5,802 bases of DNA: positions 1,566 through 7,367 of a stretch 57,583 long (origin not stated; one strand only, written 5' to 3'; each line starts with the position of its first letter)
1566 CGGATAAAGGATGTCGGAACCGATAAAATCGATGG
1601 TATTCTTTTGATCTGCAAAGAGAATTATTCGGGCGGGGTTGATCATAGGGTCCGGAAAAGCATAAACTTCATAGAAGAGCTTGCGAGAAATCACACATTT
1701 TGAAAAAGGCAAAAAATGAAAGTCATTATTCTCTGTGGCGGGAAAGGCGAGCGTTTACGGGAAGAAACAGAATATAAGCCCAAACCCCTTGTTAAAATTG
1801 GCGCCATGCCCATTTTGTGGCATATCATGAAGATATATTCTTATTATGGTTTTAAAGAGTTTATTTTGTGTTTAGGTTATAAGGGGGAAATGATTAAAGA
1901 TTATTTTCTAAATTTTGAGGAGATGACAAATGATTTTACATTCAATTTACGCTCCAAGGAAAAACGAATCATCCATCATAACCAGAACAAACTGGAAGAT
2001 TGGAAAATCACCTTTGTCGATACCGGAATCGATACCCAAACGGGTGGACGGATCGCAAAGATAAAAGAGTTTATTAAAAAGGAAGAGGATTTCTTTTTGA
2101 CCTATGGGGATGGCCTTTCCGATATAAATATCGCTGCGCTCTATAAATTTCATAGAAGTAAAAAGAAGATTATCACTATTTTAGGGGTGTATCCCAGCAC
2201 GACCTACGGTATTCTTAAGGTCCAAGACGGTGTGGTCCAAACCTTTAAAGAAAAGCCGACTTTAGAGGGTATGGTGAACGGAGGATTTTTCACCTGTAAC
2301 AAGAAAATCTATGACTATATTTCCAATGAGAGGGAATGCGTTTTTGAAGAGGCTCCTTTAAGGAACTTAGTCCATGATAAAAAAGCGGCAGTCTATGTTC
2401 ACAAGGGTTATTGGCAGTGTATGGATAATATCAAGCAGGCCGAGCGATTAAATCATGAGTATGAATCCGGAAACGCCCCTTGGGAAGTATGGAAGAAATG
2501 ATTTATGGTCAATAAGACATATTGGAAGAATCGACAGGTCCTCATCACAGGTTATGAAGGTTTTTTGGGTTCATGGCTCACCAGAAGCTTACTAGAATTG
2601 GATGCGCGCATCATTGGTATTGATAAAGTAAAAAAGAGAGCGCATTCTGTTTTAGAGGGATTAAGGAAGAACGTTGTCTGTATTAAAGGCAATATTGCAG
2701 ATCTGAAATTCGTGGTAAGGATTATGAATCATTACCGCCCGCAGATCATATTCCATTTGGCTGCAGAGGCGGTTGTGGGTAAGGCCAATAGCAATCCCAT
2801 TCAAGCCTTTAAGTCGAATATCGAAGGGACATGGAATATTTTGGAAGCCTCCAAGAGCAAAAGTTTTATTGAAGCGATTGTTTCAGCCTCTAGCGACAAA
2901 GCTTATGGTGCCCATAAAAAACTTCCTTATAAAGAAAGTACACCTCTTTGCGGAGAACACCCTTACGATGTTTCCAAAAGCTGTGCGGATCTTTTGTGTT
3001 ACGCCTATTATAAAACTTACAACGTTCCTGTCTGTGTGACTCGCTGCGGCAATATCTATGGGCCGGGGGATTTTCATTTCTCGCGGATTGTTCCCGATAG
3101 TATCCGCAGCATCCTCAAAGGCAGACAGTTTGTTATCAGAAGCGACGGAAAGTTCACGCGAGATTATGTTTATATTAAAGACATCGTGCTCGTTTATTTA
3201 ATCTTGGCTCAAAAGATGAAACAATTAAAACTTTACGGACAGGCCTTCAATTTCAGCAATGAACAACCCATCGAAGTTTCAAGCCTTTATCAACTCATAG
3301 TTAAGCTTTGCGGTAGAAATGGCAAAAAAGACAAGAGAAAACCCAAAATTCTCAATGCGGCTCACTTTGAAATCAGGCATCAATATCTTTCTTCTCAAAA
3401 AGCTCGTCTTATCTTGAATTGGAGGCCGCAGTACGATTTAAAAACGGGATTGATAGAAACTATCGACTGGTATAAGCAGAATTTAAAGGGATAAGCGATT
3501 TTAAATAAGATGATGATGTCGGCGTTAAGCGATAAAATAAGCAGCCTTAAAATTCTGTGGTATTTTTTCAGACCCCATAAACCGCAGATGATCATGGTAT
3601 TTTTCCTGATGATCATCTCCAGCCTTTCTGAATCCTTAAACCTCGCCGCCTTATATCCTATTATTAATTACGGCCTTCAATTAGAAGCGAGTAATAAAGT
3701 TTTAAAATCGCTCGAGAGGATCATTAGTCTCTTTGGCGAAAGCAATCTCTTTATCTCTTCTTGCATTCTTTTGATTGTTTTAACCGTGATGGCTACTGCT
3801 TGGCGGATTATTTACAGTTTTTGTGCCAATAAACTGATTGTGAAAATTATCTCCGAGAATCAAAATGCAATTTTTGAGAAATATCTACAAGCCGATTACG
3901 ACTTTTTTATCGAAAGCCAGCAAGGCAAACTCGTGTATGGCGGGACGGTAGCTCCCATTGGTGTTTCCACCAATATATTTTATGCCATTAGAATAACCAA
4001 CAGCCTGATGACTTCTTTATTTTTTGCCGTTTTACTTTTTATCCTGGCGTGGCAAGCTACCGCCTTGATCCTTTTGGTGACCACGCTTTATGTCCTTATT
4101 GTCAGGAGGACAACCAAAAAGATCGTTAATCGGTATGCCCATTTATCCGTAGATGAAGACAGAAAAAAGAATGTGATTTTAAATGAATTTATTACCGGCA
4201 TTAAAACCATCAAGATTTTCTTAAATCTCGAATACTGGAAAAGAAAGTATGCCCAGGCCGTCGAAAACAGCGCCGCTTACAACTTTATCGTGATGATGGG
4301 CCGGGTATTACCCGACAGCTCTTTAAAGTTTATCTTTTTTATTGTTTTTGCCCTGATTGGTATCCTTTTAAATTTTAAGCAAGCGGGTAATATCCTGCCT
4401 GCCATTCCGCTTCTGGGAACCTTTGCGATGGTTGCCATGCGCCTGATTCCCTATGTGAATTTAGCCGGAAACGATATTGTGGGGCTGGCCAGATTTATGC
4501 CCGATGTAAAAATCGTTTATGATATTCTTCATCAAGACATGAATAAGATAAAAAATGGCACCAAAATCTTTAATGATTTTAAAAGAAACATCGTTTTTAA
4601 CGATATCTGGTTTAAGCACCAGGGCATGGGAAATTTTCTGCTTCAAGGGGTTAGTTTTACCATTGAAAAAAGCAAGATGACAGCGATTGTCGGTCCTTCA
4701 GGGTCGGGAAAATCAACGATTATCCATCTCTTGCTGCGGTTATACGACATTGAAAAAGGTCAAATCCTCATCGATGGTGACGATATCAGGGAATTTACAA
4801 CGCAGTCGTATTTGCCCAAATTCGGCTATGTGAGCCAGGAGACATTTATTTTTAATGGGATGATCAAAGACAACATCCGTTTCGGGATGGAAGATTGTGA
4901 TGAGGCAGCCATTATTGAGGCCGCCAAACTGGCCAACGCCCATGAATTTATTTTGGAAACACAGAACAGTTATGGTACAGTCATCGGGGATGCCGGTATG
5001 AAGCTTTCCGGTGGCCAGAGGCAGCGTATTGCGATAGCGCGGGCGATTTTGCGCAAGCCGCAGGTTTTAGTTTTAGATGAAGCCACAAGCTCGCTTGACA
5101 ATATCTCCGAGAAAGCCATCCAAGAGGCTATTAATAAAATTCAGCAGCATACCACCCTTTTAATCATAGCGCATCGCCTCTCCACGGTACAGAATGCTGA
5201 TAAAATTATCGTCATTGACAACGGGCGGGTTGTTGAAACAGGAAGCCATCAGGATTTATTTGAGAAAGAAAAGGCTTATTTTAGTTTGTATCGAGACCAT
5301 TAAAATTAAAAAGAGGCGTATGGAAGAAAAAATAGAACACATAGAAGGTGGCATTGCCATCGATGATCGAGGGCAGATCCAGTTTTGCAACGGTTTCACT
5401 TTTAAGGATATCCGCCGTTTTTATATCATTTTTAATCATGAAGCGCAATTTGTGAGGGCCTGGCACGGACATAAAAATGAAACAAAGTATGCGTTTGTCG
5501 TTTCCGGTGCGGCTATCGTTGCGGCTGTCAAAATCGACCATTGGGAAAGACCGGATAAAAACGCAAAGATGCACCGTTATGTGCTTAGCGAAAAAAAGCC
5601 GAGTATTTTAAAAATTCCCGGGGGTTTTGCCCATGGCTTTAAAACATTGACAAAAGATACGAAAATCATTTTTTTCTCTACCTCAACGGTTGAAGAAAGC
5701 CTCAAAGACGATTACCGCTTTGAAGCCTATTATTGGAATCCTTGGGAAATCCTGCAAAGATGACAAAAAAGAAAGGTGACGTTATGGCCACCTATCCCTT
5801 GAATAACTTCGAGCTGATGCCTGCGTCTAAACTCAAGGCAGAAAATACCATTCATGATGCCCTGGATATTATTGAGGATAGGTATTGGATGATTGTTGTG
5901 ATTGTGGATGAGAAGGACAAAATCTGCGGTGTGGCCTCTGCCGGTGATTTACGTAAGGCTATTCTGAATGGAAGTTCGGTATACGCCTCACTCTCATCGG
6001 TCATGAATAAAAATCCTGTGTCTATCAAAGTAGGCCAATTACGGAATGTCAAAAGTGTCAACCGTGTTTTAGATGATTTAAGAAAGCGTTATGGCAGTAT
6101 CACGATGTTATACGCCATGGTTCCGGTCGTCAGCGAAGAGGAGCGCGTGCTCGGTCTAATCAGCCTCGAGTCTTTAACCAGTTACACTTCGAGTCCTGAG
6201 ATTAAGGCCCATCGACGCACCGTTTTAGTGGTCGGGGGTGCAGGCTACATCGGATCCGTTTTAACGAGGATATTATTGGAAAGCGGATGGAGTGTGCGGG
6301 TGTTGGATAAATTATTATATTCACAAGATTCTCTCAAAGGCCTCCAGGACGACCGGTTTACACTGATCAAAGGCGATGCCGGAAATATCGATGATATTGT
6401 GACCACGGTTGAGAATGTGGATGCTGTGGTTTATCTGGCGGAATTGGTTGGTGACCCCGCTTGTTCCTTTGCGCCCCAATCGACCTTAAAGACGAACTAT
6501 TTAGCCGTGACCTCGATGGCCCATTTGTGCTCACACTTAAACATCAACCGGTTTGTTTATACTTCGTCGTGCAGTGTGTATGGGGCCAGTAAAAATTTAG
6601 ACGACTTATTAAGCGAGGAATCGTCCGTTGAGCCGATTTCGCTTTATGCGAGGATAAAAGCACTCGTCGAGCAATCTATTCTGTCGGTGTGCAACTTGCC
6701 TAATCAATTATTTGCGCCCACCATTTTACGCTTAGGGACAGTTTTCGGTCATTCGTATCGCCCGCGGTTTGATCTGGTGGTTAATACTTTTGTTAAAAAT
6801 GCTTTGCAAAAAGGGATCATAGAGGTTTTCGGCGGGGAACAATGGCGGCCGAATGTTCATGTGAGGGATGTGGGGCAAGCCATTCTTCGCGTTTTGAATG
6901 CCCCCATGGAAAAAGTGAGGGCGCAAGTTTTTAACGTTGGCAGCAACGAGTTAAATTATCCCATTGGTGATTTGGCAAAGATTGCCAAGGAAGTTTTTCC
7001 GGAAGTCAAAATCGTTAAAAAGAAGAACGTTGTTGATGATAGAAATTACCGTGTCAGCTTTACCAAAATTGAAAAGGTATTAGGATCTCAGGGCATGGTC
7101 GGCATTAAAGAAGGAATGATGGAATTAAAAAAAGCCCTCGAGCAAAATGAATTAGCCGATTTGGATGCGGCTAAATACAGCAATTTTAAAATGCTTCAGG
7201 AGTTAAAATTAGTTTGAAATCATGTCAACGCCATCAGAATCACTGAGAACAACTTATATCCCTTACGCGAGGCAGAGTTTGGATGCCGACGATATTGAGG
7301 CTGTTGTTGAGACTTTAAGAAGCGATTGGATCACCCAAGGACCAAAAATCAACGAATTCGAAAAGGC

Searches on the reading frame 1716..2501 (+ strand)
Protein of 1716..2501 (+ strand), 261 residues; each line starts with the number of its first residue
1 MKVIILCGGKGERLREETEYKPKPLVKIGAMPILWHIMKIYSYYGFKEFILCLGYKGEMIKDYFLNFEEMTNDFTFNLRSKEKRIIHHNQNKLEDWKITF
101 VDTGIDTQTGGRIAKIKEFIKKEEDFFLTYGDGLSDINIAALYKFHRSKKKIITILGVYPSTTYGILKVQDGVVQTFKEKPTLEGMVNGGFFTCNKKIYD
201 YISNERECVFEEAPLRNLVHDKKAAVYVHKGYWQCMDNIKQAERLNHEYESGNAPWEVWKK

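Call 7: search_protein_families(library=pfam, proteins=[window:1716-2501:+], max_evalue=0.01)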
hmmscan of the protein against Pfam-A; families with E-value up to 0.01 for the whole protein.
window:1716-2501:+ (261 aa): 2 families
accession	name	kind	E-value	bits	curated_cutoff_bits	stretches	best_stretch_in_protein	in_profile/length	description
PF00483.29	NTP_transferase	-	2.6e-21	76.8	21.2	1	2-234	1-227/245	Nucleotidyl transferase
PF12804.13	NTP_transf_3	-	1.3e-05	25.8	27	1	3-56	1-49/160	MobA-like NTP transferase domain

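Call 36: search_protein_families(library=ncbifam, proteins=[window:1716-2501:+], max_evalue=0.00001)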
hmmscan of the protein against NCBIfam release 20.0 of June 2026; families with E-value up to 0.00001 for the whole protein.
window:1716-2501:+ (261 aa): 13 families
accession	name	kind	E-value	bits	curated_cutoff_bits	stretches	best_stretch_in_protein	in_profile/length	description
TIGR02623.1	G1P_cyt_trans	equivalog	5.8e-93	311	300.25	1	1-259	1-255/255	glucose-1-phosphate cytidylyltransferase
TIGR03992.1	Arch_glmU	subfamily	4.4e-26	91.7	292.1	2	1-73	1-73/393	bifunctional sugar-1-phosphate nucleotidylyltransferase/acetyltransferase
NF049965.1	GlMnHpPGnyltfHddC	equivalog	1.6e-22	80.2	300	2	1-69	1-70/221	D-glycero-D-manno-heptose 1-phosphate guanosyltransferase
NF052502.1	man1P_GTase_Rv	exception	9.4e-21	74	440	2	2-73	2-73/352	mannose-1-phosphate guanylyltransferase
NF041313.1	UDPGP_AglF_Halo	equivalog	3.5e-16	59.4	400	1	1-64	1-64/234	UTP--glucose-1-phosphate uridylyltransferase AglF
NF041173.1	Sug_nt_acttase_Thmprot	equivalog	1.3e-15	57.3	600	1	59-234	33-212/405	bifunctional sugar-1-phosphate nucleotidylyltransferase/acetyltransferase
NF045761.1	NAMPUrTaseMurU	equivalog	1.8e-14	54.2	250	1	1-66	1-66/226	N-acetylmuramate alpha-1-phosphate uridylyltransferase MurU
TIGR01208.1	rmlA_long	equivalog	8.6e-12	44.6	320.25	1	2-181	1-159/353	glucose-1-phosphate thymidylyltransferase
NF041135.1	IPPtranDIPPsyn_Thcocales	equivalog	2e-09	37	580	1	1-70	1-66/419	bifunctional L-myo-inositol-1-phosphate cytidylyltransferase/CDP-L-myo-inositol myo-inositolphosphotransferase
TIGR01173.1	glmU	equivalog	9e-08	31.4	366.85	0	1-66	1-63/452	bifunctional UDP-N-acetylglucosamine diphosphorylase/glucosamine-1-phosphate N-acetyltransferase GlmU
TIGR02091.1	glgC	equivalog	6.3e-07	28.8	424.9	0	3-188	3-192/364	glucose-1-phosphate adenylyltransferase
TIGR01099.1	galU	equivalog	8.6e-07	28.8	326.8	1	1-182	2-190/261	UTP--glucose-1-phosphate uridylyltransferase GalU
NF010939.0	PRK14359.1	equivalog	7.1e-06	24.9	592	0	2-177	4-147/430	bifunctional UDP-N-acetylglucosamine diphosphorylase/glucosamine-1-phosphate N-acetyltransferase GlmU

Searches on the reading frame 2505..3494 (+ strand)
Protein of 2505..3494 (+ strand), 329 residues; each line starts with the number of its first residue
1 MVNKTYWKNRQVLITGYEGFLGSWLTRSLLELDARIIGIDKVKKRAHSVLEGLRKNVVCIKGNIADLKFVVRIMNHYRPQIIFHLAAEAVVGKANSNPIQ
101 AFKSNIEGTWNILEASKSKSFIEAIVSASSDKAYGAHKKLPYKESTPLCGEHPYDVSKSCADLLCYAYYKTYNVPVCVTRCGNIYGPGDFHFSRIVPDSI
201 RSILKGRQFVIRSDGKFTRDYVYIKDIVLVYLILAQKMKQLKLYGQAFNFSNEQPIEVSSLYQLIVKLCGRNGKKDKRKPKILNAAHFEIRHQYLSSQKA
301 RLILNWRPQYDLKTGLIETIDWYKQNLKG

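Call 7: search_protein_families(library=pfam, proteins=[window:2505-3494:+], max_evalue=0.01)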
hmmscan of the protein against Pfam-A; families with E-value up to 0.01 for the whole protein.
window:2505-3494:+ (329 aa): 7 families
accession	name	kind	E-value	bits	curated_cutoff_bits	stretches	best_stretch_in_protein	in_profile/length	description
PF16363.11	GDP_Man_Dehyd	-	3.6e-50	171.7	27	1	13-317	1-330/332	GDP-mannose 4,6 dehydratase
PF01370.27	Epimerase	-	5.6e-49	167.2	20.9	1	12-240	1-230/240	NAD dependent epimerase/dehydratase family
PF01073.25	3Beta_HSD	-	2.6e-19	69.8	22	1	13-272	1-271/280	3-beta hydroxysteroid dehydrogenase/isomerase family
PF02719.21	Polysacc_synt_2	-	8.5e-19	68.3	20.2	1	12-282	1-260/293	Polysaccharide biosynthesis protein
PF04321.23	RmlD_sub_bind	-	3.3e-12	46.5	27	1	11-186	2-153/287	RmlD substrate binding domain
PF07993.18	NAD_binding_4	-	1.3e-09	38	20.1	1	14-200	1-226/258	Male sterility protein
PF00106.31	adh_short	-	0.0052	16.7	26.6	1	12-77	3-71/195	short chain dehydrogenase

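Call 36: search_protein_families(library=ncbifam, proteins=[window:2505-3494:+], max_evalue=0.00001)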
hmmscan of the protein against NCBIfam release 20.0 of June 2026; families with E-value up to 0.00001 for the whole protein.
window:2505-3494:+ (329 aa): 24 families
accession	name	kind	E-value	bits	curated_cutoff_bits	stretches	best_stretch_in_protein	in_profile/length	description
TIGR02622.1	CDP_4_6_dhtase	equivalog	1.7e-64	218.2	278.45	1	7-326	2-333/352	CDP-glucose 4,6-dehydratase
TIGR01181.1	dTDP_gluc_dehyt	equivalog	1.4e-51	175.5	365.1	1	12-326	2-314/321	dTDP-glucose 4,6-dehydratase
TIGR04180.1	EDH_00030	hypoth_equivalog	6e-41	140.4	475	1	12-311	1-297/297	NAD-dependent 4,6-dehydratase LegB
NF007490.0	PRK10084.1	subfamily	4e-32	111.6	649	1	11-327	2-338/361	dTDP-glucose 4,6-dehydratase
TIGR01179.1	galE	equivalog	6.3e-31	107.4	262.3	1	11-186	1-178/332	UDP-glucose 4-epimerase GalE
NF007582.0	PRK10217.1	equivalog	9.8e-30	103.8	698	1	10-326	2-334/355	dTDP-glucose 4,6-dehydratase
NF011728.1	PRK15181.1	equivalog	1.5e-27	96.5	760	1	9-324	15-338/348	Vi polysaccharide biosynthesis UDP-N-acetylglucosaminuronic acid C-4 epimerase TviC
NF042423.1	oxyalk_red_Shew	equivalog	1.3e-22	80.4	580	1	8-283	7-270/331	2-alkyl-3-oxoalkanoate reductase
TIGR02197.1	heptose_epim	equivalog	2e-18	66.6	274.6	1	12-270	1-261/316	ADP-glyceromanno-heptose 6-epimerase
NF007956.0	PRK10675.1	subfamily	1.7e-17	63.6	394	1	11-159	2-154/338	UDP-glucose 4-epimerase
TIGR01472.1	gmd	equivalog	1e-15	57.8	415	1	12-240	3-245/342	GDP-mannose 4,6-dehydratase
NF043036.1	ErythonDh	equivalog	1.2e-14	54.2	325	1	11-172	2-167/321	D-erythronate dehydrogenase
TIGR03466.1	HpnA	hypoth_equivalog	1.8e-13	50.1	367.65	1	11-190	2-176/327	hopanoid-associated sugar epimerase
NF047922.1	GDPFucSynFcl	equivalog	6.6e-13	48.8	500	1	10-326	3-304/308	GDP-L-fucose synthase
NF042422.1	oxyalk_red_OleD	equivalog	9e-13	48.3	580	1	11-267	2-248/329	2-alkyl-3-oxoalkanoate reductase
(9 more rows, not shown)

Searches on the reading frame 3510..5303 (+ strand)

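Call 7: search_protein_families(library=pfam, proteins=[window:3510-5303:+], max_evalue=0.01)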
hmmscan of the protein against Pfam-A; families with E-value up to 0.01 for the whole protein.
window:3510-5303:+ (597 aa): 14 families
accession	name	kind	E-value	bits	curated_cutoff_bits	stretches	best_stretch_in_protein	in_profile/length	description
PF00005.33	ABC_tran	-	1.3e-32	113.7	25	1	378-527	1-137/137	ABC transporter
PF02463.25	SMC_N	-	7.2e-11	42.4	40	1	388-569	24-211/220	RecF/RecN/SMC N terminal domain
PF00664.28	ABC_membrane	-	3.4e-10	40.5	28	1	63-294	37-256/274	ABC transporter transmembrane region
PF13401.12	AAA_22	-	2e-05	25.3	27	1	388-540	5-104/130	AAA domain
PF13555.12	AAA_29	-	4.4e-05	23.6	27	1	379-405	13-39/61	P-loop containing region of AAA domain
PF13304.12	AAA_21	-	0.00015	22.4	27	1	390-426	1-28/304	AAA domain, putative AbiEii toxin, Type IV TA system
PF06414.18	Zeta_toxin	-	0.00035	20.5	22.3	1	387-429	15-57/199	Zeta toxin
PF13173.12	AAA_14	-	0.0004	20.8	27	0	388-433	2-47/129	AAA domain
PF13476.12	AAA_23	-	0.00073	20.7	27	1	372-406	6-37/201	AAA domain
PF13191.12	AAA_16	-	0.0013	19.7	32.6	1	391-553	27-167/167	AAA ATPase domain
PF03193.22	RsgA_GTPase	-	0.0015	18.8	30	1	387-434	106-152/174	RsgA GTPase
PF13238.12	AAA_18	-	0.0047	17.8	29.4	0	393-475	3-60/128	AAA domain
PF13175.12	AAA_15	-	0.0053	16.9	32.1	0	383-430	17-69/374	AAA ATPase domain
PF13604.12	AAA_30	-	0.006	16.8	27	0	386-419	16-49/191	AAA domain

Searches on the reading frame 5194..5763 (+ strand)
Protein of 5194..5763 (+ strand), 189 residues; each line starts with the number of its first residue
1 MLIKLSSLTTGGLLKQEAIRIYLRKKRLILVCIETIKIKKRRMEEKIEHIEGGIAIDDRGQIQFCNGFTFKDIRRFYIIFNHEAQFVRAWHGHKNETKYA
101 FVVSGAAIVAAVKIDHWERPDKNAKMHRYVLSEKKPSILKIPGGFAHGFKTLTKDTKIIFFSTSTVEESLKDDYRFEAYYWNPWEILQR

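Call 7: search_protein_families(library=pfam, proteins=[window:5194-5763:+], max_evalue=0.01)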
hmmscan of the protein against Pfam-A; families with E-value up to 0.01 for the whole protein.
window:5194-5763:+ (189 aa): 3 families
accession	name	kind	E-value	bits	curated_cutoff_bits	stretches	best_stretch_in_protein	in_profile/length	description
PF00908.23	dTDP_sugar_isom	-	3.2e-09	37.2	27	1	80-165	47-132/168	dTDP-4-dehydrorhamnose 3,5-epimerase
PF05523.17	FdtA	-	0.0001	22.5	23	1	56-111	12-69/131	WxcM-like, C-terminal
PF14667.12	Polysacc_synt_C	-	0.00025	21.6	28.7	1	80-165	23-101/111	Polysaccharide biosynthesis C-terminal domain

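Call 36: search_protein_families(library=ncbifam, proteins=[window:5194-5763:+], max_evalue=0.00001)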
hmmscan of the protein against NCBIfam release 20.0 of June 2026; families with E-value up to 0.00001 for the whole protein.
window:5194-5763:+ (189 aa): 0 families

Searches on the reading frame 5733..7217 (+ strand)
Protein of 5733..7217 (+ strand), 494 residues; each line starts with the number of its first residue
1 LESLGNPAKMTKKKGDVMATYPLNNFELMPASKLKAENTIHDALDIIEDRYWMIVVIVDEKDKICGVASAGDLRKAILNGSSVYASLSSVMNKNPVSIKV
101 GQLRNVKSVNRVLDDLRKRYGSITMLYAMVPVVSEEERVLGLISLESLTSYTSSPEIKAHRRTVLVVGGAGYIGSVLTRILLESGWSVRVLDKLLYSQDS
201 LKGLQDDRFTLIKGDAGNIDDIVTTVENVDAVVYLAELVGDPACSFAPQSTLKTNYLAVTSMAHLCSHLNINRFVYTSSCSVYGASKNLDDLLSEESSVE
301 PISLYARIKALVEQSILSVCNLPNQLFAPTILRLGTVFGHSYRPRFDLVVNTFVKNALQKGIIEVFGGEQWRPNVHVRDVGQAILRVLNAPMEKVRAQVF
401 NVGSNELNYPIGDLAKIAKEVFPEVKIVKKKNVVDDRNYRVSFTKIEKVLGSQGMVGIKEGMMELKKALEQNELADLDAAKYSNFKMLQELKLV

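Call 6: search_protein_families(library=pfam, proteins=[window:5733-7217:+], max_evalue=0.01)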
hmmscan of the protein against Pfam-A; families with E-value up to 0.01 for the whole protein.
window:5733-7217:+ (494 aa): 10 families
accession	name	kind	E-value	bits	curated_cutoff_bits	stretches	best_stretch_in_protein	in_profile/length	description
PF01370.27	Epimerase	-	5e-40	137.9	20.9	1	164-403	1-240/240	NAD dependent epimerase/dehydratase family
PF01073.25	3Beta_HSD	-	6e-19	68.6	22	1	165-384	1-225/280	3-beta hydroxysteroid dehydrogenase/isomerase family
PF16363.11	GDP_Man_Dehyd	-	3.6e-18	66.6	27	1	165-461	1-328/332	GDP-mannose 4,6 dehydratase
PF04321.23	RmlD_sub_bind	-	9.9e-14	51.5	27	1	163-406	2-216/287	RmlD substrate binding domain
PF05368.20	NmrA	-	2.4e-10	41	27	1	162-236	3-77/298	NmrA-like family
PF00571.33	CBS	-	2.8e-10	40.8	24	2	34-78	12-56/57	CBS domain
PF13460.12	NAD_binding_10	-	6.8e-09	36.3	27.2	1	168-290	1-110/184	NAD(P)H-binding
PF02719.21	Polysacc_synt_2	-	1.2e-07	31.7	20.2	1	164-295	1-150/293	Polysaccharide biosynthesis protein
PF03435.24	Sacchrp_dh_NADP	-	0.0085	16.9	25.1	0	164-236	1-76/129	Saccharopine dehydrogenase NADP binding domain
PF21282.2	APC1_3rd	-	0.0096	16.8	27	0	417-459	36-84/86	APC1 beta sandwich domain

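Call 14: search_protein_families(library=ncbifam, proteins=[window:5733-7217:+], max_evalue=0.01)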
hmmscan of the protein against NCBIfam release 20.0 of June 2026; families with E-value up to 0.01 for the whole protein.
window:5733-7217:+ (494 aa): 41 families (the best 25 are shown)
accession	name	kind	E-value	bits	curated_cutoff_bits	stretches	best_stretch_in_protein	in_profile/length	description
TIGR01179.1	galE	equivalog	2.7e-27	95.5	262.3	1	164-422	2-275/332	UDP-glucose 4-epimerase GalE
TIGR01181.1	dTDP_gluc_dehyt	equivalog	1.6e-23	83.3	365.1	1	164-467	2-309/321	dTDP-glucose 4,6-dehydratase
TIGR04180.1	EDH_00030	hypoth_equivalog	8e-20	71.1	475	1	164-434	1-269/297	NAD-dependent 4,6-dehydratase LegB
TIGR02197.1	heptose_epim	equivalog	2.5e-18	66.3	274.6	1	164-421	1-259/316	ADP-glyceromanno-heptose 6-epimerase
NF008872.0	PRK11908.1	equivalog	7.2e-14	51.6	294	1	163-424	3-273/349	bifunctional UDP-4-keto-pentose/UDP-xylose synthase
NF043036.1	ErythonDh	equivalog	9.7e-13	48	325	1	164-314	3-158/321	D-erythronate dehydrogenase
TIGR03466.1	HpnA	hypoth_equivalog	2.2e-12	46.5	367.65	1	163-321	2-157/327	hopanoid-associated sugar epimerase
NF007956.0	PRK10675.1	subfamily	2e-11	43.6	394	1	163-318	2-162/338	UDP-glucose 4-epimerase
NF011728.1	PRK15181.1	equivalog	3.3e-11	42.8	760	1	163-465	17-333/348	Vi polysaccharide biosynthesis UDP-N-acetylglucosaminuronic acid C-4 epimerase TviC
NF042422.1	oxyalk_red_OleD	equivalog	1.2e-10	41.3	580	1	164-319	3-153/329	2-alkyl-3-oxoalkanoate reductase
NF042423.1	oxyalk_red_Shew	equivalog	1.6e-10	40.6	580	1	157-319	4-159/331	2-alkyl-3-oxoalkanoate reductase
NF007582.0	PRK10217.1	equivalog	6e-10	38.7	698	1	162-434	2-282/355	dTDP-glucose 4,6-dehydratase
TIGR01214.1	rmlD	equivalog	1.3e-09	37.6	224.05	1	163-393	1-202/285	dTDP-4-dehydrorhamnose reductase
NF052578.1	StrlDmthSdmBMthl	equivalog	7.4e-08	32.5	600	1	163-386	2-214/328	sterol demethylase protein SdmB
NF041293.1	G6PDh_Azf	equivalog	1e-07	31.7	400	1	162-285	3-121/252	NAD-dependent glucose-6-phosphate dehydrogenase Azf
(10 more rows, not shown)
